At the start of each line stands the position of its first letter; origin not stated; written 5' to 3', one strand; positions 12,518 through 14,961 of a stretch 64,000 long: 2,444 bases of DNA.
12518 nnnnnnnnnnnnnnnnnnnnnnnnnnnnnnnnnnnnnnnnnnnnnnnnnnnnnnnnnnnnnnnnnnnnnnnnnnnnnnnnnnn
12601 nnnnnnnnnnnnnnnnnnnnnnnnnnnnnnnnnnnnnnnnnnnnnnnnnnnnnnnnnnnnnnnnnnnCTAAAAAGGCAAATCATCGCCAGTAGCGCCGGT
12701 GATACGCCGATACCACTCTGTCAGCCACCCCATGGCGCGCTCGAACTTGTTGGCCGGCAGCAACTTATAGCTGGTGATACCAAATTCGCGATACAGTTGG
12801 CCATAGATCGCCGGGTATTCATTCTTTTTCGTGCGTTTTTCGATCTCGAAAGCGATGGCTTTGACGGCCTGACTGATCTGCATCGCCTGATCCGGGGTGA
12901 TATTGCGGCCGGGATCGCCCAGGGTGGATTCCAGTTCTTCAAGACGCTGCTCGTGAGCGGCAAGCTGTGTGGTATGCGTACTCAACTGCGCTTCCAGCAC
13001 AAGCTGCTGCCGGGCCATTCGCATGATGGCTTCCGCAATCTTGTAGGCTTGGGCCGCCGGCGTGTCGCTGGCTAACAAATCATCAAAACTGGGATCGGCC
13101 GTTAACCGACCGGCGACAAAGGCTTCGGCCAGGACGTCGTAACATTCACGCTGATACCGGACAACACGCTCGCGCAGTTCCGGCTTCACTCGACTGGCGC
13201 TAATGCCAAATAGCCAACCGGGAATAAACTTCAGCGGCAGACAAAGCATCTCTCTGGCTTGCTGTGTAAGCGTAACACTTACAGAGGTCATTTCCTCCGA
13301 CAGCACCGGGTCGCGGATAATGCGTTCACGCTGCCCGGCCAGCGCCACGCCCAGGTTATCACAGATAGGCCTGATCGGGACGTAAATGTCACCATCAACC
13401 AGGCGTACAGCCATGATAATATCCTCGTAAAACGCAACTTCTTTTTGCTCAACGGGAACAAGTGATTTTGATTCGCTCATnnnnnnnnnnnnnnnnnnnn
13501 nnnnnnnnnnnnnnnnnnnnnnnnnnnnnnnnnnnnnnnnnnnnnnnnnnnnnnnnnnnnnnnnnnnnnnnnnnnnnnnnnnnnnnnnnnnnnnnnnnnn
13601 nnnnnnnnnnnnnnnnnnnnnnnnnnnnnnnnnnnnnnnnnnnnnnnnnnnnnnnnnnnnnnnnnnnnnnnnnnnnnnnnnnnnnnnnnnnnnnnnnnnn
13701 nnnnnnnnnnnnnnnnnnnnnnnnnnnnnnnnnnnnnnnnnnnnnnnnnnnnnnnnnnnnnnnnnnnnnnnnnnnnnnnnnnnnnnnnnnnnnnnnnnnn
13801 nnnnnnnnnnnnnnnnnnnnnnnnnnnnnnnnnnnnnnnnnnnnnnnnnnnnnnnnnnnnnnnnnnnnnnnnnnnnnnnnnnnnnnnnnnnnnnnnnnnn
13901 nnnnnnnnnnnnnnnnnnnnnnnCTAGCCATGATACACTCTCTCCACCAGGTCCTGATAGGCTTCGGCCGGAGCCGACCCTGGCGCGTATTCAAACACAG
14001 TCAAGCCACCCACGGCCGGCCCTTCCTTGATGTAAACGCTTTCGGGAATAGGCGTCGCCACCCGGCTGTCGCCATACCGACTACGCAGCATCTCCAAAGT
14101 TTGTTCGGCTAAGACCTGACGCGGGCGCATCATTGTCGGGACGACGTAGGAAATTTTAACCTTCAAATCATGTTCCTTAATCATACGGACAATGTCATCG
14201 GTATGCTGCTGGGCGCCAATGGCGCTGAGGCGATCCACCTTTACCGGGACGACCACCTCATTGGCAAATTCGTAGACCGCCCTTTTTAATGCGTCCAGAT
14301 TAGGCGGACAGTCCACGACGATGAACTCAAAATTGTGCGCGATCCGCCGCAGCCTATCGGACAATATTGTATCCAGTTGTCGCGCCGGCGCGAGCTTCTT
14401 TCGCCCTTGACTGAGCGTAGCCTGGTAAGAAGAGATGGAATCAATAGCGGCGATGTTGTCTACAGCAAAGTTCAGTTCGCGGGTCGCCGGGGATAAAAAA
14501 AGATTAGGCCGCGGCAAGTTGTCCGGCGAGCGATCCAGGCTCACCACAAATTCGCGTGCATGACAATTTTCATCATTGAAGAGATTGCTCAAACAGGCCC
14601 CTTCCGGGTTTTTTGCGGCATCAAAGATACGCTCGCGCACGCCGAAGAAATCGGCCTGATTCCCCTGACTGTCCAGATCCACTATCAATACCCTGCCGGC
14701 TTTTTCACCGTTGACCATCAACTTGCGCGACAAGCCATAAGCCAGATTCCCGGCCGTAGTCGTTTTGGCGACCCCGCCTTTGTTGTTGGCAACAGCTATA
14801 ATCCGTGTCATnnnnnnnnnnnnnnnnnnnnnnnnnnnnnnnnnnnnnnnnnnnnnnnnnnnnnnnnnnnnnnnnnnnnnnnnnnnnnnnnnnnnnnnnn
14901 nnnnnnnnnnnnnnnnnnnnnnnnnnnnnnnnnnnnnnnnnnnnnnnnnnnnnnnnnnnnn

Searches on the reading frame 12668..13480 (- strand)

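Call 79: search_protein_families(library=pfam, proteins=[window:12668-13480:-], max_evalue=0.001)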
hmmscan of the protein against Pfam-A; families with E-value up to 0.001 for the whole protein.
window:12668-13480:- (270 aa): 2 families
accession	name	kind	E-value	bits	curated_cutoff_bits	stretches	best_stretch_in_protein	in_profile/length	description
PF10547.14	P22_AR_N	-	3.7e-31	108.1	30.7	1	14-124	2-112/115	P22_AR N-terminal domain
PF10552.14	ORF6C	-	6.6e-09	36.2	22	1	165-257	8-105/114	ORF6C domain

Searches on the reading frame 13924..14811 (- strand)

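Call 79: search_protein_families(library=pfam, proteins=[window:13924-14811:-], max_evalue=0.001)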
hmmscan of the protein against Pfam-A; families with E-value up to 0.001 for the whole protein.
window:13924-14811:- (295 aa): 5 families
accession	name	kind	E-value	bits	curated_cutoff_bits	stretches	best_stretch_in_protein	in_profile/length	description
PF13614.12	AAA_31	-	2.4e-28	99.7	27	1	2-217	1-174/177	AAA domain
PF01656.29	CbiA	-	1.6e-12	47.9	25.4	1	5-267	1-121/125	CobQ/CobB/MinD/ParA nucleotide binding domain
PF09140.17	MipZ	-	1.3e-07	31.7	20.7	0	147-191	86-130/262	ATPase MipZ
PF10609.15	ParA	-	1.9e-05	24.7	27.1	1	2-59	3-54/246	NUBPL iron-transfer P-loop NTPase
PF06564.18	CBP_BcsQ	-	6.2e-05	23.1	21.3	0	134-204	89-159/234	Cellulose biosynthesis protein BcsQ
